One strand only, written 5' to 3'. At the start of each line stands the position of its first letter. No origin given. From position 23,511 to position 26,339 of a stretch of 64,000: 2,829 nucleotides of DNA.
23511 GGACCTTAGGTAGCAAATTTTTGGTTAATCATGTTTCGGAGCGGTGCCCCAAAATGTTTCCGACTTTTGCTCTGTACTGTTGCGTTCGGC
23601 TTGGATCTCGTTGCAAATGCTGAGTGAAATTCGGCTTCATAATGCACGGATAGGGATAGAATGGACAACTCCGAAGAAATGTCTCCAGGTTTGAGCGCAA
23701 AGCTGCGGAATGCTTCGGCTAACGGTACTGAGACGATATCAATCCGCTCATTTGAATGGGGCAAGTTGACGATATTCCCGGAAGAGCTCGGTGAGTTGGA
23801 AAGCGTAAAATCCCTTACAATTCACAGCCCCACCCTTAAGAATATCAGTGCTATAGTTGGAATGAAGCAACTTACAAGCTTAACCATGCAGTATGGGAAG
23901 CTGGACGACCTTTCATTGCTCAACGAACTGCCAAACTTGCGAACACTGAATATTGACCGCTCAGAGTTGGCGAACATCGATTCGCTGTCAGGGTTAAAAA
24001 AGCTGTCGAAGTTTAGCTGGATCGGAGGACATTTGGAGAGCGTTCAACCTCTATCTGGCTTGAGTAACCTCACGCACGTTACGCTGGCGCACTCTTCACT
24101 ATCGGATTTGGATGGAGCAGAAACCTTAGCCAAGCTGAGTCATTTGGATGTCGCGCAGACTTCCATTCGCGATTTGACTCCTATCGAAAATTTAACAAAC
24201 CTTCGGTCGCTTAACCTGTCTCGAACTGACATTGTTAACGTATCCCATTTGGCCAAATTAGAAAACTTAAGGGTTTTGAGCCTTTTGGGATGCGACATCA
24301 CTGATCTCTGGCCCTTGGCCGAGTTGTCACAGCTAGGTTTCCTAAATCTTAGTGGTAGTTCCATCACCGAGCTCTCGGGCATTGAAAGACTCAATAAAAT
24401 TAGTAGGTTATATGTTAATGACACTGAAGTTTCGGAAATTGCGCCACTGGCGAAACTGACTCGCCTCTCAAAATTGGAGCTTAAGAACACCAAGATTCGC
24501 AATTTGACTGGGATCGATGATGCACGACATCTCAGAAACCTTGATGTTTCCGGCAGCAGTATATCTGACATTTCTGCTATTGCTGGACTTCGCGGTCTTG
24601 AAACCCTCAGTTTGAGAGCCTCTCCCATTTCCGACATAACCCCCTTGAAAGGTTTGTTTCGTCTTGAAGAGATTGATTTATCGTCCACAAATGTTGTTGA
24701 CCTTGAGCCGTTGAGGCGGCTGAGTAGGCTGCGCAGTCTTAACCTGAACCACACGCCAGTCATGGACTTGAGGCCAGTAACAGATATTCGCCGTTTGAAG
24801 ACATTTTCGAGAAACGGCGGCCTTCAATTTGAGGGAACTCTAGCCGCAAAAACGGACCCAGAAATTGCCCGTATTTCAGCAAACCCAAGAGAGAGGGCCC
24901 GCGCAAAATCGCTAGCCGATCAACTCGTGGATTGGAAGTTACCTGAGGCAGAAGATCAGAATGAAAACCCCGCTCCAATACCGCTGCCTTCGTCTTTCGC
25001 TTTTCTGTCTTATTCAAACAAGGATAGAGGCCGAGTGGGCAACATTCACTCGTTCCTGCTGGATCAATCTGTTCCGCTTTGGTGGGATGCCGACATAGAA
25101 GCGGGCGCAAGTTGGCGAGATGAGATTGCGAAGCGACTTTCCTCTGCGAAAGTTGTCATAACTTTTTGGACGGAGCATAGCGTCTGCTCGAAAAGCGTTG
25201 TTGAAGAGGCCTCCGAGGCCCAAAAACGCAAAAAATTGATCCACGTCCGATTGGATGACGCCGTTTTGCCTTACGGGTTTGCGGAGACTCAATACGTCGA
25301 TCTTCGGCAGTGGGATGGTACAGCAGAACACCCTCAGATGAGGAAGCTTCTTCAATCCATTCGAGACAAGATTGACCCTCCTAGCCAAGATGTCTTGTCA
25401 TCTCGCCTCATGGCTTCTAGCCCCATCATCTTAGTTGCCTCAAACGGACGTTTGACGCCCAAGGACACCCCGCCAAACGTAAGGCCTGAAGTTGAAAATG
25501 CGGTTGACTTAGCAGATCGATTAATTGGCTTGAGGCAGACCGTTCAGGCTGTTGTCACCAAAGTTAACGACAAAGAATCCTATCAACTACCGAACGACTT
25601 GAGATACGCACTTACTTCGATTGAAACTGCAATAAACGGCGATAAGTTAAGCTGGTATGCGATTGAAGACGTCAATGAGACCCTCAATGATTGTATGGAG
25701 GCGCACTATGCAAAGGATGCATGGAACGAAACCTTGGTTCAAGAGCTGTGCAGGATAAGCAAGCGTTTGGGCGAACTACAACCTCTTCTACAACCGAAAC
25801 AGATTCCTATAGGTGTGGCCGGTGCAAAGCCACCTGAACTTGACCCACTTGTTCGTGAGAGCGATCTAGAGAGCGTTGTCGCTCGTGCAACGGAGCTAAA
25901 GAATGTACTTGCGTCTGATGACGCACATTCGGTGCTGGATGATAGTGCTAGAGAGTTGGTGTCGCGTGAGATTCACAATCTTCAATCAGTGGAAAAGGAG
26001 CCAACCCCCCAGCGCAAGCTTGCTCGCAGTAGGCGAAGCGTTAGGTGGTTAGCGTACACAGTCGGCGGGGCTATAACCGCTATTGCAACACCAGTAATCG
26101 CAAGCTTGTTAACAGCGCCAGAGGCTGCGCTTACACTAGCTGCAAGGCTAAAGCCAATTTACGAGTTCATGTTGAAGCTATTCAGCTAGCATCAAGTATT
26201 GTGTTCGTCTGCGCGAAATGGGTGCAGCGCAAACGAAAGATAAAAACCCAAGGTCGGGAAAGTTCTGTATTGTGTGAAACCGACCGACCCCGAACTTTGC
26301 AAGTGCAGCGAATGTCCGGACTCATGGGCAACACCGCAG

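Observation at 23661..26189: Tail-anchored LRR-TIR protein: a candidate single-gene sensor-effector with Toll-like-receptor/plant-TNL-like logic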

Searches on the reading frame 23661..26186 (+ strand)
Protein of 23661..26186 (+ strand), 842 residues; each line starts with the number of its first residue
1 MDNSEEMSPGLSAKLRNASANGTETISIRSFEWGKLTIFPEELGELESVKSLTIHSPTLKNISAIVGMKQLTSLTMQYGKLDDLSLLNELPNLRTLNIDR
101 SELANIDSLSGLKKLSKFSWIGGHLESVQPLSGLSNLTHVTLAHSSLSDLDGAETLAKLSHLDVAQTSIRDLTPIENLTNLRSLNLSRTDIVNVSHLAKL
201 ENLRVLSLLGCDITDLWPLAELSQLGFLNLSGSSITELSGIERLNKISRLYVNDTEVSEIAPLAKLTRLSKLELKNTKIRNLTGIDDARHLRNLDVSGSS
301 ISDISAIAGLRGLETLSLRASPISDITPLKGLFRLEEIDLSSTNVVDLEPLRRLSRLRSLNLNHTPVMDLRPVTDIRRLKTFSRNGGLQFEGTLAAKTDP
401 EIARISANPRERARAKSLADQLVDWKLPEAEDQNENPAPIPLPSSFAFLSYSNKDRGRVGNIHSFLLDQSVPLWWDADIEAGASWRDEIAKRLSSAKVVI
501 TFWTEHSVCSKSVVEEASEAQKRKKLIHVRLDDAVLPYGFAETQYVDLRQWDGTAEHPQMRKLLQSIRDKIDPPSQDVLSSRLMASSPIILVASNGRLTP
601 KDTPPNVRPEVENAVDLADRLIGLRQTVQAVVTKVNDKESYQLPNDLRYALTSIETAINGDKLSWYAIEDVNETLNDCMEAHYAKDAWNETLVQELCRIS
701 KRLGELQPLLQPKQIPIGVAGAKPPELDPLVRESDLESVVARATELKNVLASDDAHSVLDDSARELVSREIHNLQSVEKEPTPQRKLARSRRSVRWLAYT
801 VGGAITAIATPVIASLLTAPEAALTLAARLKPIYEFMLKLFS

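Call 3: search_protein_families(library=pfam, proteins=[window:23661-26186:+], max_evalue=1)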
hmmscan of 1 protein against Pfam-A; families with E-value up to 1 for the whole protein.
window:23661-26186:+ (842 aa): 8 families
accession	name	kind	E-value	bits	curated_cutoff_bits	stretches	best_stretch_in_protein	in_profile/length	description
PF12799.13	LRR_4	-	6.8e-31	106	27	8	290-330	2-43/44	Leucine Rich repeats (2 copies)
PF13676.11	TIR_2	-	2.9e-19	70.2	28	1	448-563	2-121/122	TIR domain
PF23598.1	LRR_14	-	3.4e-18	65.9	40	3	181-275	2-101/353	Leucine-rich repeat region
PF13855.12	LRR_8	-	5.6e-14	52.1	27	5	311-366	1-60/61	Leucine rich repeat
PF23952.1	LRR_EndoS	-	1.9e-12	47.9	27.9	4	271-359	27-110/116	Endo-beta-N-acetylglucosaminidase EndoS LRR domain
PF14580.12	LRR_9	-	0.0014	18.7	30.5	1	220-295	39-116/175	Leucine-rich repeat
PF24048.1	LRR_NXF1-5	-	0.0017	18.4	30.5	1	156-208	53-109/142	NXF1/2/3/5 leucine-rich repeat domain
PF23211.1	LRR_LRWD1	-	0.0029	17.8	28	2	242-325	13-100/190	Leucine-rich repeat and WD repeat-containing protein 1, LRR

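Call 4: search_protein_families(library=padloc, proteins=[window:23661-26186:+], max_evalue=1)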
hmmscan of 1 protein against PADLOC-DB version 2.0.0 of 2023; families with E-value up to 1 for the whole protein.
window:23661-26186:+ (842 aa): 1 family
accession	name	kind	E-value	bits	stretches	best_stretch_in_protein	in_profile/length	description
PDLC02012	SAVED5--SAVED_TIR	-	0.001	16.3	1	447-524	16-95/404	-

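Call 5: search_protein_families(library=ncbifam, proteins=[window:23661-26186:+], max_evalue=1)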
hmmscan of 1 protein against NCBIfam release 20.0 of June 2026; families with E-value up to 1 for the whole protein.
window:23661-26186:+ (842 aa): 8 families
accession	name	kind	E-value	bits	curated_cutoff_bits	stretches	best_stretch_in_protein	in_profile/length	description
NF033188.1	internalin_H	exception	3e-42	145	1050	3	148-271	89-212/548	InlH/InlC2 family class 1 internalin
NF033190.2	inl_like_NEAT_1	exception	3.9e-42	144.5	1275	2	43-231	281-468/754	NEAT domain-containing leucine-rich repeat protein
NF033189.1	internalin_A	exception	5.4e-39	134.1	1600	2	156-381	140-364/799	class 1 internalin InlA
NF033186.1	internalin_K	exception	1.7e-17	63.1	1100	3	66-186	69-194/604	class 1 internalin InlK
NF047464.1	FibnectbindLIC11051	equivalog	3.9e-17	62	1000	2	26-324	352-663/685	LIC_11051 family fibronectin-binding protein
NF033187.0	internalin_J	exception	3.4e-05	22.3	1700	1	152-352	88-284/846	class 1 internalin InlJ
NF003977.1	PRK05470.1-1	equivalog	0.13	12.6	60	1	786-817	3-34/117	fumarate reductase subunit FrdD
NF041709.1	RiPP_phane_YxD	equivalog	0.13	12.3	55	0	750-771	13-34/47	YxD-tail cyclophane-containing RiPP peptide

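Call 7: find_homologous_proteins(query=window:23661-26186:+, max_evalue=0.00001)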
Query window:23661-26186:+ (842 aa): 542 proteins with E <= 0.00001 among 8000 candidates; the best 120 are listed.
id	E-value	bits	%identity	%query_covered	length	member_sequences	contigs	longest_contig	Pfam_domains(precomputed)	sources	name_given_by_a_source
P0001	0.0e+0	1675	92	99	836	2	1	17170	PF23598.2,PF25019.1,PF12799.14,PF13676.12,PF13855.13,PF23952.2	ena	-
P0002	0.0e+0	1525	84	100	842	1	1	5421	PF23598.2,PF25019.1,PF12799.14,PF13676.12,PF13855.13,PF23952.2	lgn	-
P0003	2.1e-278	944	54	100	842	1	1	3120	PF23598.2,PF12799.14,PF13676.12,PF13855.13,PF23952.2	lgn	-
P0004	1.2e-275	935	53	100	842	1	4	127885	PF23598.2,PF12799.14,PF13676.12,PF13855.13,PF23952.2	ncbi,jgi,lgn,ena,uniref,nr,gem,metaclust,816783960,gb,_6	ncbi:MAG TPA: TIR domain-containing protein [Roseobacter sp.]|uniref:TIR domain-containing protein n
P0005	6.3e-268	909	53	97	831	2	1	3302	PF23598.2,PF25019.1,PF12799.14,PF13676.12,PF13855.13,PF23952.2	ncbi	-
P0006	3.0e-191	656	54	71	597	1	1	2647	PF25019.1,PF12799.14,PF13676.12,PF13855.13,PF23952.2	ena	-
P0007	2.5e-90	322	32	40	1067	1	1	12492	PF01435.25,PF23598.2,PF14580.13,PF25019.1,PF05569.18,PF12799.14,PF13855.13,PF23211.1,PF23952.2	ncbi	ncbi:leucine-rich repeat domain-containing protein [Candidatus Poribacteria bacterium]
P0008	1.3e-83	300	31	37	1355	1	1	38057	PF17789.8,PF14580.13,PF02369.23,PF00404.25,PF25019.1,PF00560.40,PF12799.14,PF13855.13,PF23211.1,PF09134.17,PF23952.2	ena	-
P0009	4.7e-83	298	27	33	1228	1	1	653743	PF23598.2,PF13516.13,PF14580.13,PF25019.1,PF00560.40,PF12799.14,PF13855.13,PF23211.1,PF23952.2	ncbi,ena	-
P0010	5.9e-78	281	28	40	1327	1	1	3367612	PF23598.2,PF13516.13,PF14580.13,PF00560.40,PF12799.14,PF13855.13,PF23211.1,PF23952.2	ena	-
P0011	1.0e-77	280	34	38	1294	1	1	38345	PF14580.13,PF00560.40,PF12799.14,PF13855.13,PF23211.1,PF23952.2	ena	-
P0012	2.3e-77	279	29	38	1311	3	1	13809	PF24048.2,PF23598.2,PF13855.13,PF23211.1,PF13516.13,PF14580.13,PF00404.25,PF25019.1,PF00560.40,PF18962.8,PF12799.14,PF13860.13,PF23952.2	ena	-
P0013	4.1e-76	275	34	38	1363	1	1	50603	PF23598.2,PF17789.8,PF14580.13,PF02369.23,PF25019.1,PF12799.14,PF13855.13,PF23952.2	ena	-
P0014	5.6e-76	275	33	27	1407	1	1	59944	PF23598.2,PF14580.13,PF00404.25,PF00560.40,PF18962.8,PF12799.14,PF13860.13,PF13855.13,PF23211.1,PF23952.2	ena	-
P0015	1.5e-73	267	33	33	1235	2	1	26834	PF14580.13,PF12354.16,PF00560.40,PF12799.14,PF13855.13,PF23211.1,PF23952.2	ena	-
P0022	2.1e-64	236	35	38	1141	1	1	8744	PF23598.2,PF08477.20,PF25013.1,PF13676.12,PF13855.13,PF23211.1,PF13516.13,PF25019.1,PF00560.40,PF12799.14,PF16095.12,PF00071.29,PF23952.2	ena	-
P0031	3.7e-59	219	34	40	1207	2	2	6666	PF23598.2,PF08477.20,PF25013.1,PF13676.12,PF13855.13,PF23211.1,PF13516.13,PF14580.13,PF25019.1,PF00560.40,PF12799.14,PF16095.12,PF00071.29,PF23952.2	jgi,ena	-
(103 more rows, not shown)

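Call 10: find_encoding_contigs(protein=P0004, flank=10000, max_places=4)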
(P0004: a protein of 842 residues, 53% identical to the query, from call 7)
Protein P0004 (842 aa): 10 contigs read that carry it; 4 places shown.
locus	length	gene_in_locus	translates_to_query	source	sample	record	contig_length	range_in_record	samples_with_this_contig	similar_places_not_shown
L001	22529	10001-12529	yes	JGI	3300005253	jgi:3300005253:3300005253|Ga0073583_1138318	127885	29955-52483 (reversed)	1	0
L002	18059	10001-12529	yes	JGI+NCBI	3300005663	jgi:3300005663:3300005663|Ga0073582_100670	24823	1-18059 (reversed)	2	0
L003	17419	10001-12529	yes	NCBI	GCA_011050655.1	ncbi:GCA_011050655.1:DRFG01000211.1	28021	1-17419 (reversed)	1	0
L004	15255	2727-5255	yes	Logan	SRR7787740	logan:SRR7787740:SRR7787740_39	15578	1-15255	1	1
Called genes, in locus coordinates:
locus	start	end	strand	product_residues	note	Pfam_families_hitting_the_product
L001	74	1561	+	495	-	PF00370:FGGY_N, PF02782:FGGY_C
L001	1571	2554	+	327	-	PF00316:FBPase, PF18913:FBPase_C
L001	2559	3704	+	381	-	PF00465:Fe-ADH, PF13685:Fe-ADH_2, PF25137:ADH_Fe_C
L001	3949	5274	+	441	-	PF20172:DUF6538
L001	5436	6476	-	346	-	-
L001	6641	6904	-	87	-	-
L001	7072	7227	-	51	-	-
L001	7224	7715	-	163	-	-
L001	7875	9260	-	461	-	PF01076:Mob_Pre (faint)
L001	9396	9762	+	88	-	-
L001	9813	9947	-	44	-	-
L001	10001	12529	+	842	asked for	PF12799:LRR_4 (faint), PF13855:LRR_8 (faint), PF23952:LRR_EndoS (weak), PF23598:LRR_14 (weak), PF13676:TIR_2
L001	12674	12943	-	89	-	-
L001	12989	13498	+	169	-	-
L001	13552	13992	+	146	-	-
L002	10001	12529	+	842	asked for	PF12799:LRR_4 (faint), PF13855:LRR_8 (faint), PF23952:LRR_EndoS (weak), PF23598:LRR_14 (weak), PF13676:TIR_2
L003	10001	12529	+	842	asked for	PF12799:LRR_4 (faint), PF13855:LRR_8 (faint), PF23952:LRR_EndoS (weak), PF23598:LRR_14 (weak), PF13676:TIR_2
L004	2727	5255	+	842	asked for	PF12799:LRR_4 (faint), PF13855:LRR_8 (faint), PF23952:LRR_EndoS (weak), PF23598:LRR_14 (weak), PF13676:TIR_2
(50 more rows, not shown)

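Call 12: find_encoding_contigs(protein=P0001, flank=10000, max_places=3)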
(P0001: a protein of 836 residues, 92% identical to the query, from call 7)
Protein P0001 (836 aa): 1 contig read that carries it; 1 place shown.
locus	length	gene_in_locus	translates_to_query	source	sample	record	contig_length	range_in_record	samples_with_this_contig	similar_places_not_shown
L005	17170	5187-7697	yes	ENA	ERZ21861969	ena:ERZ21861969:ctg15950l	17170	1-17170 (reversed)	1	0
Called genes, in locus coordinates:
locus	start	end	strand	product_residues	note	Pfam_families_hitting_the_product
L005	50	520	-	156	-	-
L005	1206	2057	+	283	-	-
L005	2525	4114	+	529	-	PF04545:Sigma70_r4 (faint), PF00665:rve (weak), PF22483:Mu-transpos_C_2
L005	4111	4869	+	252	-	PF01695:IstB_IS21, PF13481:AAA_25 (weak)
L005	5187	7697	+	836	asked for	PF13855:LRR_8 (faint), PF25019:LRR_R13L1-DRL21 (faint), PF23952:LRR_EndoS (faint), PF23598:LRR_14 (weak), PF12799:LRR_4 (weak), PF13676:TIR_2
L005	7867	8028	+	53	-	-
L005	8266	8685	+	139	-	PF13384:HTH_23 (weak), PF13518:HTH_28, PF13551:HTH_29, PF12728:HTH_17 (faint), PF13276:HTH_21 (faint), PF13565:HTH_32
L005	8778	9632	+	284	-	-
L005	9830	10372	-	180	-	-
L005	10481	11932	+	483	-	PF03704:BTAD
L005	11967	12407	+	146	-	PF13384:HTH_23, PF13518:HTH_28, PF13551:HTH_29, PF13565:HTH_32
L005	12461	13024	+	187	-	PF13358:DDE_3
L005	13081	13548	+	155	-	PF00515:TPR_1 (faint), PF07719:TPR_2 (faint), PF13424:TPR_12 (faint), PF13428:TPR_14 (faint), PF13432:TPR_16 (faint)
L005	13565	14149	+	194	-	-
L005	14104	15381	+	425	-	PF02624:YcaO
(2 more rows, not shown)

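Call 75: search_protein_families(library=phrogs, proteins=[window:23661-26186:+], max_evalue=0.01)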
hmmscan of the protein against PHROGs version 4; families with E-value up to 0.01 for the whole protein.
window:23661-26186:+ (842 aa): 2 families
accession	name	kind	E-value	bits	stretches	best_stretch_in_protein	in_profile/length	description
phrog_6688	-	unknown function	2.1e-16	60.7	2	154-370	370-595/681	-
phrog_7816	-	unknown function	3.1e-07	30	1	38-228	77-260/739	-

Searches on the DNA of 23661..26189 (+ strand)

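Call 61: search_dna_similar(query=window:23661-26189:+, collection=plasmids, mode=distant, max_rows=10)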
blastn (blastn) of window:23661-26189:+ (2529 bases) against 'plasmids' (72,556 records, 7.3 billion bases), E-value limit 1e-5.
No match.
